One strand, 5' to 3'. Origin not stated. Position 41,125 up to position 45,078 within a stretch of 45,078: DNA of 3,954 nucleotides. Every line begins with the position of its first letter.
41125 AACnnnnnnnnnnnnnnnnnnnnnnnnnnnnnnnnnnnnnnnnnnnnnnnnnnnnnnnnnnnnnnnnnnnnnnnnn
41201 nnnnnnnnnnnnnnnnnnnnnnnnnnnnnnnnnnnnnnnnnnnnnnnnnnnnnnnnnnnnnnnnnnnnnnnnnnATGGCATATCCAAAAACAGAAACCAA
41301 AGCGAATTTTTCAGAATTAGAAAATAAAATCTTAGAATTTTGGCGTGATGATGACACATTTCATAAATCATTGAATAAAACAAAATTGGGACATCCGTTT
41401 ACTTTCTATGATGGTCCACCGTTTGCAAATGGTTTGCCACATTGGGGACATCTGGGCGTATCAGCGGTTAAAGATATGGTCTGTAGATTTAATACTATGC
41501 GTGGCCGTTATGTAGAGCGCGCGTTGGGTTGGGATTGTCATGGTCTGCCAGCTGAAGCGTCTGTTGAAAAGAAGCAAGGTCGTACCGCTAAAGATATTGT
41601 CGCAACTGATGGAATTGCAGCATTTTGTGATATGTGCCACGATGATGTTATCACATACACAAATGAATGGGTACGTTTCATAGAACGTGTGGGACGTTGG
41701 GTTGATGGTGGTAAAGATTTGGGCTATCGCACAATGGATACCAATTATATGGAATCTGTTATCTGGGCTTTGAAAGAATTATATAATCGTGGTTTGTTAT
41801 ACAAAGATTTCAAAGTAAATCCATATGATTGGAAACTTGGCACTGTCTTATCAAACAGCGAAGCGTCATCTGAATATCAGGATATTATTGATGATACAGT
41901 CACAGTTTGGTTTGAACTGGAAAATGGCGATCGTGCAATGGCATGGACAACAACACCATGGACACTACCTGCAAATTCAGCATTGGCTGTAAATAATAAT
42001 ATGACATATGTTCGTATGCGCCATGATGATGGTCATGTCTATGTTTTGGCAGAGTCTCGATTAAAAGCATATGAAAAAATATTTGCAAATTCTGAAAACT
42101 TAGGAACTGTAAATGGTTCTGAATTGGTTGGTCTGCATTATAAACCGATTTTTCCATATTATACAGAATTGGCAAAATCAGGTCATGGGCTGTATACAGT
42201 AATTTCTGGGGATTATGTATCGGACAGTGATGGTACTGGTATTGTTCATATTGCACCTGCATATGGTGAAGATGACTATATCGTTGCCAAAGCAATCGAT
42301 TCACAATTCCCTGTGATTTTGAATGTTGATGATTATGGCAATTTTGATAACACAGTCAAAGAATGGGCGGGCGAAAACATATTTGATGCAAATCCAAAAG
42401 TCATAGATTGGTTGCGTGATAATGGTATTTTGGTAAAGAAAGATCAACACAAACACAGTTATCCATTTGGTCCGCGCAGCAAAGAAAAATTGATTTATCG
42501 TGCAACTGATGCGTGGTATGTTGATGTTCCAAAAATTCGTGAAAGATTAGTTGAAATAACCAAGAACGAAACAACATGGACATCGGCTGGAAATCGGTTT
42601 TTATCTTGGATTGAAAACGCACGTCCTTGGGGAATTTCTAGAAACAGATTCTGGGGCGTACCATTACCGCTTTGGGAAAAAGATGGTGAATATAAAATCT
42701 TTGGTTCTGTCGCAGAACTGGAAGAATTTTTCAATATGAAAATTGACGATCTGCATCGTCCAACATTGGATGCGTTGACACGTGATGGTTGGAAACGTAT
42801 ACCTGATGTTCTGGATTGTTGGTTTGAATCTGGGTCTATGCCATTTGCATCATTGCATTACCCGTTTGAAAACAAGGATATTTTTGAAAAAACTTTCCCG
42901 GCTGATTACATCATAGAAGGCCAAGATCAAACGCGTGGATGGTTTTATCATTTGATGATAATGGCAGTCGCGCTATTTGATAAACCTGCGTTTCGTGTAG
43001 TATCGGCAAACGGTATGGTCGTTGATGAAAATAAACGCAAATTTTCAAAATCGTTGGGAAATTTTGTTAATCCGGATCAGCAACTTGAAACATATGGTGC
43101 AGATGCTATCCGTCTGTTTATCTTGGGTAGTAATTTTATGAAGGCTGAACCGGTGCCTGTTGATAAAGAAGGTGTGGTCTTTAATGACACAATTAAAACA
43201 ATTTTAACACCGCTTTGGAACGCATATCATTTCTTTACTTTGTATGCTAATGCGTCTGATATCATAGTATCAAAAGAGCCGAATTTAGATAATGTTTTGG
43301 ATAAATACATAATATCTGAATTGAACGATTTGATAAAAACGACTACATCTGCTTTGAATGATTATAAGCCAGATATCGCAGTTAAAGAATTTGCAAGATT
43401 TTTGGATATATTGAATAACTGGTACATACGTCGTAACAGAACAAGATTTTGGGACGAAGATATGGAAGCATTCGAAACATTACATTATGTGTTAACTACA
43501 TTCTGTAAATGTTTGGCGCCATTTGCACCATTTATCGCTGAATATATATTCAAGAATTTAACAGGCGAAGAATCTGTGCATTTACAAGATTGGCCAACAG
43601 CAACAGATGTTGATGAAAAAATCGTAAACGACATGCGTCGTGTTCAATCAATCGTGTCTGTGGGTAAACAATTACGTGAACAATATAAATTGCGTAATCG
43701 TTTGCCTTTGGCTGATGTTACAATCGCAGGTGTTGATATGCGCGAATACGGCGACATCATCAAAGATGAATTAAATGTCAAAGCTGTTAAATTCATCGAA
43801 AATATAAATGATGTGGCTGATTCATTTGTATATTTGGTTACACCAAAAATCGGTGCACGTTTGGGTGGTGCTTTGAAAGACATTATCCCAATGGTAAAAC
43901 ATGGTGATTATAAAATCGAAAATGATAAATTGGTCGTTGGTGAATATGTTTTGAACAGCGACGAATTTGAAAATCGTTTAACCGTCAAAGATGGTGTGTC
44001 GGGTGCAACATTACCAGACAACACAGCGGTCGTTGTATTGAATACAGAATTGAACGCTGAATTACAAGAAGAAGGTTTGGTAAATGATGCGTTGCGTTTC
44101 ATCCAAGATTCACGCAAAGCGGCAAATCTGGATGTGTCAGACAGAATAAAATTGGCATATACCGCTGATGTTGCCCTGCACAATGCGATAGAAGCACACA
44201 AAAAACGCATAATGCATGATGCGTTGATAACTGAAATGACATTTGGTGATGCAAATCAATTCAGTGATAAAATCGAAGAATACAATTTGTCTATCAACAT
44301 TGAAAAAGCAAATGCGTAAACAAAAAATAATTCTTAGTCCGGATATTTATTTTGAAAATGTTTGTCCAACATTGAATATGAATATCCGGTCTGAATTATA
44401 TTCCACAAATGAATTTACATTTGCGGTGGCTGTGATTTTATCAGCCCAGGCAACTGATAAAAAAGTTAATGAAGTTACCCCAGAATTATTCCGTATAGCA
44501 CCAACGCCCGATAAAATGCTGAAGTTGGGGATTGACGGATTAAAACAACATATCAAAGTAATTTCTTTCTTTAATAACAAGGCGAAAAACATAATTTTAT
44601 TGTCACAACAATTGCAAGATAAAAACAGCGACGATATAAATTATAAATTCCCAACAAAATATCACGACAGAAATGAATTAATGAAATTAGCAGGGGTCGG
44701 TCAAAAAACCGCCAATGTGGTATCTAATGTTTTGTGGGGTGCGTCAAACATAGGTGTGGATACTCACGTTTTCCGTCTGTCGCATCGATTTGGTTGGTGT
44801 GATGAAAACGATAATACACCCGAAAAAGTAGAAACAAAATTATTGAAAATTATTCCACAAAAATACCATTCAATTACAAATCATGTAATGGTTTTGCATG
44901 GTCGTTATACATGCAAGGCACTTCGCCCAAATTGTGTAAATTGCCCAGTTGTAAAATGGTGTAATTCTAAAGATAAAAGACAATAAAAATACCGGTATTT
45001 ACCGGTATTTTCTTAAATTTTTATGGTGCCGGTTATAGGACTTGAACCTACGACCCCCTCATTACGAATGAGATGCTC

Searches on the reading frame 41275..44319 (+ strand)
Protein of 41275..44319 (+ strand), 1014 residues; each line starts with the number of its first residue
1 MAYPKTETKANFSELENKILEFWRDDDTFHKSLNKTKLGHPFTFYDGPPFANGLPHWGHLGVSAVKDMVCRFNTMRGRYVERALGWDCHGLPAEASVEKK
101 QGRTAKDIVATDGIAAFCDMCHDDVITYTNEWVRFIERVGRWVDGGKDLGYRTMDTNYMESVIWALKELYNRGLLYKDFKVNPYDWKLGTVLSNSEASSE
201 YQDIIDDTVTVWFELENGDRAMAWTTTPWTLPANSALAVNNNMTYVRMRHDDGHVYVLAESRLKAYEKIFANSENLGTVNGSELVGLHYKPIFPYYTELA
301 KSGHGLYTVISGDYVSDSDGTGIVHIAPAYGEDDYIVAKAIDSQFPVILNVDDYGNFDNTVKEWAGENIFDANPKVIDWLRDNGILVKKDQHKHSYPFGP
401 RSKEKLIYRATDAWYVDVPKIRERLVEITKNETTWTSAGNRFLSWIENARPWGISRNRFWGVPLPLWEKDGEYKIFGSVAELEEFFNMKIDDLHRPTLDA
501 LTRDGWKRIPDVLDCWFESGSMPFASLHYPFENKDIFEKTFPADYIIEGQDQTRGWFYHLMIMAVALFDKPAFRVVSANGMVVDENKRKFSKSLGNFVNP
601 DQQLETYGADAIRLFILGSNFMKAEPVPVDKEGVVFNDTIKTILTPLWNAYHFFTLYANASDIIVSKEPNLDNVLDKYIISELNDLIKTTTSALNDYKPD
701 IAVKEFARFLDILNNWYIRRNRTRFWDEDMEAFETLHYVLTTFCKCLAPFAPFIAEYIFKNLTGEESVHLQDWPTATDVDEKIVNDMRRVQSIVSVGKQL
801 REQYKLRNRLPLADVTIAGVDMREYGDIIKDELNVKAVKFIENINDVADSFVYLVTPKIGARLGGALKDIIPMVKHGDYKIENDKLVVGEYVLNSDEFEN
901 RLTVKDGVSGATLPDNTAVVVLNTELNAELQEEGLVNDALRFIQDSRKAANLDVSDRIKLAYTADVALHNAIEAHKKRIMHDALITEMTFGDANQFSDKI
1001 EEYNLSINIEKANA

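Call 43: find_encoding_contigs(protein=window:41275-44319:+, flank=10000, max_places=4)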
Protein window:41275-44319:+ (1014 aa): 1 contig read that carries it; 1 place shown.
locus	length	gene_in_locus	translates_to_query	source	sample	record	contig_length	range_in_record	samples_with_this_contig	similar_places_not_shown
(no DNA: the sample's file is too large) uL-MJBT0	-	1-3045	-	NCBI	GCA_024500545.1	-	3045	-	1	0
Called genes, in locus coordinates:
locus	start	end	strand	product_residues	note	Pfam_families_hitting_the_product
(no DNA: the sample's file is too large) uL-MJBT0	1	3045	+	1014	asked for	PF00133:tRNA-synt_1, PF09334:tRNA-synt_1g (faint), PF08264:Anticodon_1, PF19302:DUF5915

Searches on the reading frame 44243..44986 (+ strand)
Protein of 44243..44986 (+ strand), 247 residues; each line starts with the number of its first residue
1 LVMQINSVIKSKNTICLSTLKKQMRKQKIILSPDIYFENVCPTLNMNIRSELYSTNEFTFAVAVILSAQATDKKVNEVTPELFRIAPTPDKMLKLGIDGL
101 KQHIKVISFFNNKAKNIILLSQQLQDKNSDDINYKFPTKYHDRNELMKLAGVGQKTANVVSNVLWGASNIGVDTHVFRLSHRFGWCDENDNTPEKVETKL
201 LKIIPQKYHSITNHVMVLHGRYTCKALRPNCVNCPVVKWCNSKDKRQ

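Call 13: search_protein_families(library=pfam, proteins=[window:44243-44986:+], max_evalue=0.001)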
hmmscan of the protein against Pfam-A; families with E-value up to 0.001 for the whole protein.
window:44243-44986:+ (247 aa): 2 families
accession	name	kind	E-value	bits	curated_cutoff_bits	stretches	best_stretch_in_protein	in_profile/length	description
PF00730.31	HhH-GPD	-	7e-22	78.3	26.2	1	62-206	1-108/108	HhH-GPD superfamily base excision DNA repair protein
PF00633.29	HHH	-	0.00037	20.6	24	1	142-160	9-27/30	Helix-hairpin-helix motif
